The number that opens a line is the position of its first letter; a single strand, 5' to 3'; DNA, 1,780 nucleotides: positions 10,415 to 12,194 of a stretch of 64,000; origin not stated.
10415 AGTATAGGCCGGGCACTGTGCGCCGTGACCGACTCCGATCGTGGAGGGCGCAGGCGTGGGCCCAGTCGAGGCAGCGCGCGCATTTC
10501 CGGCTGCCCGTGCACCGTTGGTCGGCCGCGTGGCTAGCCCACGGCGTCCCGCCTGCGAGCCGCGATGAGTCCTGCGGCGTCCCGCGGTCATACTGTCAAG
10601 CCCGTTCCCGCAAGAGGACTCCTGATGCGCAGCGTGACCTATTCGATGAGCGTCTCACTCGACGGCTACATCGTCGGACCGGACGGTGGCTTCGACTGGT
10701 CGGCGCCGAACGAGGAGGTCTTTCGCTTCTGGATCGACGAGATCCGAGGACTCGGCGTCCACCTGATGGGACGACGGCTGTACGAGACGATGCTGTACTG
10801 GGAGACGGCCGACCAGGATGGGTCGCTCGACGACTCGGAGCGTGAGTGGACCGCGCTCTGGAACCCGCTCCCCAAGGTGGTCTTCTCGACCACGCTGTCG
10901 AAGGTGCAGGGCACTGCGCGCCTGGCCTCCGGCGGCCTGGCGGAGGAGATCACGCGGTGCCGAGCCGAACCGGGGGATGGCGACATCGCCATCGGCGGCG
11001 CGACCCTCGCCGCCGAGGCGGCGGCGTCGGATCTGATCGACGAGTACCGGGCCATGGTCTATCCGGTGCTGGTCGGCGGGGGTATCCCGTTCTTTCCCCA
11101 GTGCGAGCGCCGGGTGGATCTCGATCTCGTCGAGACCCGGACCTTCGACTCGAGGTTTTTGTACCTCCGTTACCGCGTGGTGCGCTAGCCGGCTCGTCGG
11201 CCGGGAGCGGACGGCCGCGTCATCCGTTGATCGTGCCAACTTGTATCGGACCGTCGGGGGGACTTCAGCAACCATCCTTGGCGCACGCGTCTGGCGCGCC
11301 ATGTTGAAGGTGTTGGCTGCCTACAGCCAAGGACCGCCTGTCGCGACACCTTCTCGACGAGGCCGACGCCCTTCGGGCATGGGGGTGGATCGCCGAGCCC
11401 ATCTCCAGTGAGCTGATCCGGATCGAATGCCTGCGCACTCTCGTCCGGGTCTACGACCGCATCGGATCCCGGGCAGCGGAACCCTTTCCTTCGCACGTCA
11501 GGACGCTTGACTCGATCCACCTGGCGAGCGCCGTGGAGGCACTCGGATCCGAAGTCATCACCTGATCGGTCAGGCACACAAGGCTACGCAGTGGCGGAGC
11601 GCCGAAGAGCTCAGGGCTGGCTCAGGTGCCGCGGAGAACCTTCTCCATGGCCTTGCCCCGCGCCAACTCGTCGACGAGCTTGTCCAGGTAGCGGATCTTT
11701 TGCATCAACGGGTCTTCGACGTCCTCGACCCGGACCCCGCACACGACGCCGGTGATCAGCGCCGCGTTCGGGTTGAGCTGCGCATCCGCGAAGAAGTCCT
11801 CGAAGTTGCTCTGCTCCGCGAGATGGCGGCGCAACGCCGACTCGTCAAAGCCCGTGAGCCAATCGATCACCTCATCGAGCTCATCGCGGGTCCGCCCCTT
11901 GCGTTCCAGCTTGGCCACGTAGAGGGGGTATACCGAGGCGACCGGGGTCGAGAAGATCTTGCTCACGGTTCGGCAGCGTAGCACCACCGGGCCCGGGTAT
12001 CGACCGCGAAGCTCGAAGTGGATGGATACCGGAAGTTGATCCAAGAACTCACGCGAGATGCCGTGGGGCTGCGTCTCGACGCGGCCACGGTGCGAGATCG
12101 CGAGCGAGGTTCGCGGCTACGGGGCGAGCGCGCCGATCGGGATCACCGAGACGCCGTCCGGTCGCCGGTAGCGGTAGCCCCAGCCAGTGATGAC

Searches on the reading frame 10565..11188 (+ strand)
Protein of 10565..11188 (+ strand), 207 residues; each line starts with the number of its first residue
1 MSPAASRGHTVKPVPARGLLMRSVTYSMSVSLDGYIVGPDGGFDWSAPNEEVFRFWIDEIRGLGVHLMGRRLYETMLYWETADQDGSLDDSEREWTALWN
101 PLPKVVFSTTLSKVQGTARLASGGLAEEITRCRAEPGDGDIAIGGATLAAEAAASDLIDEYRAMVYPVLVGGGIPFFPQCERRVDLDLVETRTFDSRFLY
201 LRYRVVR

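Call 65: search_protein_families(library=pfam, max_evalue=0.001, proteins=[window:10565-11188:+])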
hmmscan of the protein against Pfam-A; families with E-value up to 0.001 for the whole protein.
window:10565-11188:+ (207 aa): 1 family
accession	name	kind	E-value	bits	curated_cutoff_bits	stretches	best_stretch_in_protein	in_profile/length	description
PF01872.23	RibD_C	-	8.4e-17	62.1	24.1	1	23-199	2-196/197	RibD C-terminal domain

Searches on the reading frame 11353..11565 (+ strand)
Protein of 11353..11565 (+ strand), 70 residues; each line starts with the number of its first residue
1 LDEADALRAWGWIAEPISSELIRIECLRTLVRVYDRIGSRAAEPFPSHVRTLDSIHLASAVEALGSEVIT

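Call 8: search_protein_families(library=pfam, max_evalue=0.1, proteins=[window:11353-11565:+])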
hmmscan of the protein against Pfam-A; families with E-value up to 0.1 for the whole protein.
window:11353-11565:+ (70 aa): 1 family
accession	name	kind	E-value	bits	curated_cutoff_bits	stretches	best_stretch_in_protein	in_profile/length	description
PF01850.27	PIN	-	0.096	13.7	23.6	0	25-70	64-109/120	PIN domain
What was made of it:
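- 11308..11565 (+): Stub 2: a start-to-stop decayed PIN pseudogene. It has a frameshift after about 15 codons, an ~81-bp deletion shared with stub 1, a second deletion that removes the C-terminal acidic motif, and Ala in place of the first catalytic Asp. Weak PF01850 hit (call 8).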

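Call 9: search_protein_families(library=ncbifam, max_evalue=0.1, proteins=[window:11353-11565:+])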
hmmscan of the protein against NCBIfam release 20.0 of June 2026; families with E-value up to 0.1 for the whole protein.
window:11353-11565:+ (70 aa): 0 families

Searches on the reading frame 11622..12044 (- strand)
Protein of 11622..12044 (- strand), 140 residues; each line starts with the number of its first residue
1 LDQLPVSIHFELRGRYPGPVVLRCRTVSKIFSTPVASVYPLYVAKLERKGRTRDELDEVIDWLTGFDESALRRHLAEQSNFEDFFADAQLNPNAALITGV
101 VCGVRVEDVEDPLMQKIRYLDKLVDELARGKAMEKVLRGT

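Call 37: search_protein_families(library=pfam, max_evalue=1, proteins=[window:11622-12044:-])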
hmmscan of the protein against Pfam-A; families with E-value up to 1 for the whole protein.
window:11622-12044:- (140 aa): 1 family
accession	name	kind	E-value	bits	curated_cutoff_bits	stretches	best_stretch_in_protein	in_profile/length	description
PF09966.14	DUF2200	-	1.6e-50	170.3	22.8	1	29-138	1-111/111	Uncharacterized protein conserved in bacteria (DUF2200)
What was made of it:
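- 11622..12044 (-): Intact DUF2200 gene convergent with stub 2. The real start is probably near 11966. PF09966 at E 1.6e-50 (call 37).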
